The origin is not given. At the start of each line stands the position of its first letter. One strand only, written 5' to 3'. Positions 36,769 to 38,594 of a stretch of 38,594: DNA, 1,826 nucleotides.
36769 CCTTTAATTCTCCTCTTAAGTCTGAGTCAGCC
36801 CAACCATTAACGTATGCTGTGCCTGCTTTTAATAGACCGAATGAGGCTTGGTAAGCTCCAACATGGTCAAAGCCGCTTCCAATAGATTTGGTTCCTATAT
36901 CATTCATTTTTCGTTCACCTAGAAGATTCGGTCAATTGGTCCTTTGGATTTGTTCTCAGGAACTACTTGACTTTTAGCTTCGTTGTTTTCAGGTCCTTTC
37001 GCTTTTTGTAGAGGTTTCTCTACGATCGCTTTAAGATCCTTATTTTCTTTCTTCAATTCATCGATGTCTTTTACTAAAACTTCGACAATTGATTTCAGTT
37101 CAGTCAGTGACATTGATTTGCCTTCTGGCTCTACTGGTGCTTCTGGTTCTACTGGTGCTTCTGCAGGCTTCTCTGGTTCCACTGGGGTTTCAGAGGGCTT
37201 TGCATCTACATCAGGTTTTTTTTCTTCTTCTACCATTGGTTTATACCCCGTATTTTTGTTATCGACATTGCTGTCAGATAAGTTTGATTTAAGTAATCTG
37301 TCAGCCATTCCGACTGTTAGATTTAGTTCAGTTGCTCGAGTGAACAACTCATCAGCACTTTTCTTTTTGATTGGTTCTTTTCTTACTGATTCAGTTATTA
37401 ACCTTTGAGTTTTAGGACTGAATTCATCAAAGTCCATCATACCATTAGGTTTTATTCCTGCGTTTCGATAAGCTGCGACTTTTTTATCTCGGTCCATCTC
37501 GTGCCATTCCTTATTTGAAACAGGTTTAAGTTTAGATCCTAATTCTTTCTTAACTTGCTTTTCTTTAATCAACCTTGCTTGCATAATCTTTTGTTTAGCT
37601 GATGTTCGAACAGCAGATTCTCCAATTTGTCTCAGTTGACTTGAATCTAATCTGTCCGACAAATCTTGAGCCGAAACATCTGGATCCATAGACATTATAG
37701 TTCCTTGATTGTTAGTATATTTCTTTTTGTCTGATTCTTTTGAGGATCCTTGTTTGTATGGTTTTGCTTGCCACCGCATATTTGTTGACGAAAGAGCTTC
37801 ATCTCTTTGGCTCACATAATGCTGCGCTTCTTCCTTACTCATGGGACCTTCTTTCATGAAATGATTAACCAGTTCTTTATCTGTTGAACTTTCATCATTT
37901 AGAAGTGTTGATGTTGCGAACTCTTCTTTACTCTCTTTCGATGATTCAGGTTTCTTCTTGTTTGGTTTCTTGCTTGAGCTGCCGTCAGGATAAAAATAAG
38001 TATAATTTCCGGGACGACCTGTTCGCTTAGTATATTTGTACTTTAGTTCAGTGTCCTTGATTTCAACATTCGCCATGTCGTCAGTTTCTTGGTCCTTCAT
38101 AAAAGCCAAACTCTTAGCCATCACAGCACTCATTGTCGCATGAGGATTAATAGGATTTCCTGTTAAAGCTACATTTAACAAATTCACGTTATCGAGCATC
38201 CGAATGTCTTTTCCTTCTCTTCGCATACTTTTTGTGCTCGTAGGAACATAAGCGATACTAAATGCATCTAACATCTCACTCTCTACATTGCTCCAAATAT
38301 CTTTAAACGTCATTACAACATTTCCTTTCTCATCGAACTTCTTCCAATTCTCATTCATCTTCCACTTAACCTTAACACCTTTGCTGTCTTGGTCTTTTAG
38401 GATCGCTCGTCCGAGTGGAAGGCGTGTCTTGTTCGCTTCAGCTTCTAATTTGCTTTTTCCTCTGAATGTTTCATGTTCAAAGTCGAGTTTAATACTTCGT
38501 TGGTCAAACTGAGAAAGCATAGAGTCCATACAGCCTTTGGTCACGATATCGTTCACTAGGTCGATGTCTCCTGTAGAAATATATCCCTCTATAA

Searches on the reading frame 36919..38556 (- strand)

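Call 7: search_protein_families(library=pfam, proteins=[window:36919-38556:-], max_evalue=0.01)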
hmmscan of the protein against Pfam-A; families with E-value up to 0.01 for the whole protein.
window:36919-38556:- (545 aa): 1 family
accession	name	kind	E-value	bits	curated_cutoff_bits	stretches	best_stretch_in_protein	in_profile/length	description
PF04586.22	Peptidase_S78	-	0.002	18.8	21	1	84-154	93-163/165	Caudovirus prohead serine protease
